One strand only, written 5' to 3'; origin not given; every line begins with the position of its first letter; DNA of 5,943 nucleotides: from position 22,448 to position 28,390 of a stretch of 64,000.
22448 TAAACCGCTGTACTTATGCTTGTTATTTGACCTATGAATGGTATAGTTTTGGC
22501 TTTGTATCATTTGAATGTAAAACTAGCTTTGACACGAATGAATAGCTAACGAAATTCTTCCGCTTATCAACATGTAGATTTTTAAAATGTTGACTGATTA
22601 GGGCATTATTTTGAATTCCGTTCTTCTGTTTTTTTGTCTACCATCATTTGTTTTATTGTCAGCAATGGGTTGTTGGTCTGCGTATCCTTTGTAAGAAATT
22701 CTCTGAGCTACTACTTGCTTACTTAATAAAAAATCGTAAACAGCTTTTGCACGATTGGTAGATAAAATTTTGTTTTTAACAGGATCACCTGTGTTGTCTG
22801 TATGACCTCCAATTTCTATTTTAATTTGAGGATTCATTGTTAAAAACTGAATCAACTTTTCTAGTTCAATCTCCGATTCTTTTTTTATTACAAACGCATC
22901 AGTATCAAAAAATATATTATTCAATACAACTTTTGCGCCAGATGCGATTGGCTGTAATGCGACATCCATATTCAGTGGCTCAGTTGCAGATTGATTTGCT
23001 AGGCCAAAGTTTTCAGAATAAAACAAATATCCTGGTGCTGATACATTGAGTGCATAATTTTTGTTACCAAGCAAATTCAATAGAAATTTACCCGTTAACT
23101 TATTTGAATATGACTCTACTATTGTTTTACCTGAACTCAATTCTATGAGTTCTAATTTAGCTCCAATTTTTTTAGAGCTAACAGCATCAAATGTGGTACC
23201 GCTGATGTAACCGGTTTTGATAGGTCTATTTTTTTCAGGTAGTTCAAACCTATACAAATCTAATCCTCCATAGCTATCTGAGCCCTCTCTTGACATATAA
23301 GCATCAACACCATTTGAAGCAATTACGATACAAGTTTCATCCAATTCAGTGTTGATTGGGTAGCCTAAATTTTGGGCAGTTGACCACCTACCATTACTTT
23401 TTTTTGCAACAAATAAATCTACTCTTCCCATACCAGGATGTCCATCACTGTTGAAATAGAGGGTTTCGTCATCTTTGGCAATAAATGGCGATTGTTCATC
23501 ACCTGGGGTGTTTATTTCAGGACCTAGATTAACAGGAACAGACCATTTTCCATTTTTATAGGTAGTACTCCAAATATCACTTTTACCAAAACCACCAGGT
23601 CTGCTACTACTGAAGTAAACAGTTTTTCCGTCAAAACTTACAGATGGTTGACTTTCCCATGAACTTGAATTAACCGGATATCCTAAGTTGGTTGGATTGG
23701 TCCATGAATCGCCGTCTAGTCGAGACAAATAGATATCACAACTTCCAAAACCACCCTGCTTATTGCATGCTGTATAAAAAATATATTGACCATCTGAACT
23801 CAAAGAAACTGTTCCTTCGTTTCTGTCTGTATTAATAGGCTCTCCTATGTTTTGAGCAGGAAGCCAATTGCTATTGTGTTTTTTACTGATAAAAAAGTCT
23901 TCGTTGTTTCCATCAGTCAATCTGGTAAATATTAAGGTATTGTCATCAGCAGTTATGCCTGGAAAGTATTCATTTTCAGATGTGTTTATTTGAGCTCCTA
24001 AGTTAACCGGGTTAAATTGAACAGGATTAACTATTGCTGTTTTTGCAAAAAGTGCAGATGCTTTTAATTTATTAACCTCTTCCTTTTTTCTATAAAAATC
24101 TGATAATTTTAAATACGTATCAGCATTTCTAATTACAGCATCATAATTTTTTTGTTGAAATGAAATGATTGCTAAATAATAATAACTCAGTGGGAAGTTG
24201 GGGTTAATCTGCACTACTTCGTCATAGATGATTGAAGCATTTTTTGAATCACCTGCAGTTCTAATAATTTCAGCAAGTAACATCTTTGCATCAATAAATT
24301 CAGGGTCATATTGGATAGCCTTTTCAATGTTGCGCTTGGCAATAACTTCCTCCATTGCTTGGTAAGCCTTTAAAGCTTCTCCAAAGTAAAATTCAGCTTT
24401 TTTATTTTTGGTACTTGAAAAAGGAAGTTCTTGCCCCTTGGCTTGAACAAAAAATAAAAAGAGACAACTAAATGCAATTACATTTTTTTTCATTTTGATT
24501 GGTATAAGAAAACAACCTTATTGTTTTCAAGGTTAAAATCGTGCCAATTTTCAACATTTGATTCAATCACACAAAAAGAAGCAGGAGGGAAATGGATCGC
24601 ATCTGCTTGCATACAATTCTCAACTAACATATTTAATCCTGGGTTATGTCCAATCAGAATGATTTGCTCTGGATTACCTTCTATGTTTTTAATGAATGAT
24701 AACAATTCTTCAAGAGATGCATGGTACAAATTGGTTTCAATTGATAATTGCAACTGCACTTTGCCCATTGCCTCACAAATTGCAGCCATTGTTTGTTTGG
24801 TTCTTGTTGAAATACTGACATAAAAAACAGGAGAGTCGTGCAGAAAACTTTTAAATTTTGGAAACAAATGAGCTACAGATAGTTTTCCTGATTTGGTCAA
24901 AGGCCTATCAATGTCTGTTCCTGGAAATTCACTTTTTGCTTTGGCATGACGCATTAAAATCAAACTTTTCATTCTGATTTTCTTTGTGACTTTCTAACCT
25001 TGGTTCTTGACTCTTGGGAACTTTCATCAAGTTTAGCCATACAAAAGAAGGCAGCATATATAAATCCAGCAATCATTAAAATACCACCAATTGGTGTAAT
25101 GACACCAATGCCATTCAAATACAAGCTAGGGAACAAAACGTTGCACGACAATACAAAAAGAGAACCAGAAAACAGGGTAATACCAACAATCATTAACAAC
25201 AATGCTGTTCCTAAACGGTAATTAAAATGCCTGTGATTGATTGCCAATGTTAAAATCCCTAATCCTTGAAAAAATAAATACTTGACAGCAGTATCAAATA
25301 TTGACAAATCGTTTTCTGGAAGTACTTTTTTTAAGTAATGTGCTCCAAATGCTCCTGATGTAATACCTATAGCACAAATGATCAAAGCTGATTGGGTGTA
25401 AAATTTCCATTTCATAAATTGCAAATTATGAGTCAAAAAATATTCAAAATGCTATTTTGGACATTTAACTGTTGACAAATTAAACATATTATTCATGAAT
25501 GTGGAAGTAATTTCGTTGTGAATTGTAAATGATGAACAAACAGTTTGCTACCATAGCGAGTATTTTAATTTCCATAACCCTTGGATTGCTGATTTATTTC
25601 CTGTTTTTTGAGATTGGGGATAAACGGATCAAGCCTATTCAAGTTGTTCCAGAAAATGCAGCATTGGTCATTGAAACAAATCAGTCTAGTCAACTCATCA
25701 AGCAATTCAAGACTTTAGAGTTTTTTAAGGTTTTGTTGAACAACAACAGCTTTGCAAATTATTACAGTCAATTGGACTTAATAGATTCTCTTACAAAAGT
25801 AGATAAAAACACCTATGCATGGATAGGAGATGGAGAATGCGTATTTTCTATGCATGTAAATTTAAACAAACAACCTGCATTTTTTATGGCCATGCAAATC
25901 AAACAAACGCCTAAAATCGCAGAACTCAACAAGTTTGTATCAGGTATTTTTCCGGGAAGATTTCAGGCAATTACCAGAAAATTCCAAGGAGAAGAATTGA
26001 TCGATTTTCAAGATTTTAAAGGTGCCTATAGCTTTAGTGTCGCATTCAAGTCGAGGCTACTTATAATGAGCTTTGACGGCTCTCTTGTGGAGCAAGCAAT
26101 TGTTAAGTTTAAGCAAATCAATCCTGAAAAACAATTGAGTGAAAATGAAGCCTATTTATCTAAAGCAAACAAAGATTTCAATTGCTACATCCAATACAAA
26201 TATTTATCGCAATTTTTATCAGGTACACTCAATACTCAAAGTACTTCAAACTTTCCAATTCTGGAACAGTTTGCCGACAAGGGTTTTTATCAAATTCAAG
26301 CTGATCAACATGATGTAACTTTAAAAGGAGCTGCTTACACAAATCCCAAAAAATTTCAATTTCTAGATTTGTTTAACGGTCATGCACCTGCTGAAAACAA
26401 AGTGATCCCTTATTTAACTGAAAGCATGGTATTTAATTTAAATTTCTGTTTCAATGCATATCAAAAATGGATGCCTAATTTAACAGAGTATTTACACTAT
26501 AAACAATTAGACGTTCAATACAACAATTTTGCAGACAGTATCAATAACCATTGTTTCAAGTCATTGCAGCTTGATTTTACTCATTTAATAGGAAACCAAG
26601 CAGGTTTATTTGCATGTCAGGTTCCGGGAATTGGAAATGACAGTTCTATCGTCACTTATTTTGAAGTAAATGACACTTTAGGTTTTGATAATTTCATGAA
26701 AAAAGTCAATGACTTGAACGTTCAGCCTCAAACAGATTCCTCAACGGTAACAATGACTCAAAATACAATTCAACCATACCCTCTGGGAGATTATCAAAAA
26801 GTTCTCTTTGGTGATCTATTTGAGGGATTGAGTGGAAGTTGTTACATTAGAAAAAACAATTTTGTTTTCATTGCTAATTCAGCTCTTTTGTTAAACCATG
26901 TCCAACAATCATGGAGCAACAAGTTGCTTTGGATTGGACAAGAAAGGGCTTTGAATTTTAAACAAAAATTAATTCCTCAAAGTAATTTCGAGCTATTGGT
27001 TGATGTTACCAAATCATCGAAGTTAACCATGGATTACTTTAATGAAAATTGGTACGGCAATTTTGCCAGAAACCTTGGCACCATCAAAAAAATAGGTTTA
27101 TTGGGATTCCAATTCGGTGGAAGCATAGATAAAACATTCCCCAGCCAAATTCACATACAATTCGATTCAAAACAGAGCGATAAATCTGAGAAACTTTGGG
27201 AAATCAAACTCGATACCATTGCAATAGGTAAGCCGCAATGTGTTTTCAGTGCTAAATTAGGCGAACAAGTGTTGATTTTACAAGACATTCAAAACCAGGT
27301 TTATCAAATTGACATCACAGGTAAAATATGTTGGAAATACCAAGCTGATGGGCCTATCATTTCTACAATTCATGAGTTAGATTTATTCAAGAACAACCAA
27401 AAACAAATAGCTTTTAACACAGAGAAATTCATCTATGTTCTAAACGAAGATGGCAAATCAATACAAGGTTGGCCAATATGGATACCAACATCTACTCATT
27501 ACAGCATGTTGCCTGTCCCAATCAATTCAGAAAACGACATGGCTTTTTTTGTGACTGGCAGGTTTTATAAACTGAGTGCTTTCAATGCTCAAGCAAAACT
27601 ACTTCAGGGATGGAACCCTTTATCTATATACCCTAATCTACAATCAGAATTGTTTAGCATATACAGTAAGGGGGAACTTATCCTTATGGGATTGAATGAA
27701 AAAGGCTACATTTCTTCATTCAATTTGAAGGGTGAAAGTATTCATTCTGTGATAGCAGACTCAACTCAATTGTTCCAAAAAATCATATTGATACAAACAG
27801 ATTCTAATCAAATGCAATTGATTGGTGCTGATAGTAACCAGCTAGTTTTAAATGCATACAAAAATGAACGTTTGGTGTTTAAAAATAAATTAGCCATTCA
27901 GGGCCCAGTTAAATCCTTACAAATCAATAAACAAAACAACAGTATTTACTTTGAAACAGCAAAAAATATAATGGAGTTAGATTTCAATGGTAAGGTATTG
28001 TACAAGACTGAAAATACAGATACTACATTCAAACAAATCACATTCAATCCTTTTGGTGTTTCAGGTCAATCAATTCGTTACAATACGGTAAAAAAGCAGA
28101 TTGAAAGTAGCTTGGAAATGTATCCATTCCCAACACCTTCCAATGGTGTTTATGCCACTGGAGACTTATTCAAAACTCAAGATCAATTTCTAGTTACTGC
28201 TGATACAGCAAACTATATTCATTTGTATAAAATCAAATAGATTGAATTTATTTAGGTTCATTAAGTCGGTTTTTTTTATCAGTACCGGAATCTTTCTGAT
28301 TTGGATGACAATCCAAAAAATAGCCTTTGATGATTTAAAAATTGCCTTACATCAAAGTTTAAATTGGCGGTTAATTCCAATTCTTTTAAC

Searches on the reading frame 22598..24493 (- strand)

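Call 86: search_protein_families(library=pfam, proteins=[window:22598-24493:-], max_evalue=0.0001)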
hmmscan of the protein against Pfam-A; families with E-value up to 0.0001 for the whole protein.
window:22598-24493:- (631 aa): 3 families
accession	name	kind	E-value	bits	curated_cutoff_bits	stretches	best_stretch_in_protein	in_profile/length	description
PF07676.18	PD40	-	4.3e-24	84.3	20.9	2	274-308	5-37/38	WD40-like Beta Propeller Repeat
PF00691.25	OmpA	-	1.6e-20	73.7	27.2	1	528-623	1-98/98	OmpA family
PF13431.12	TPR_17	-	6.5e-05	23.3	24.4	0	90-118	2-30/34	Tetratricopeptide repeat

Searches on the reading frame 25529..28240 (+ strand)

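Call 86: search_protein_families(library=pfam, proteins=[window:25529-28240:+], max_evalue=0.0001)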
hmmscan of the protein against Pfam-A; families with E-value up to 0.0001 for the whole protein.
window:25529-28240:+ (903 aa): 1 family
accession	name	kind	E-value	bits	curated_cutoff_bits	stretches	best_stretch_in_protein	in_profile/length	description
PF13570.13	Beta-prop_ACSF4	-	3.5e-08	33.7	133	1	549-689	161-294/329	Beta-alanine-activating enzyme, beta-propeller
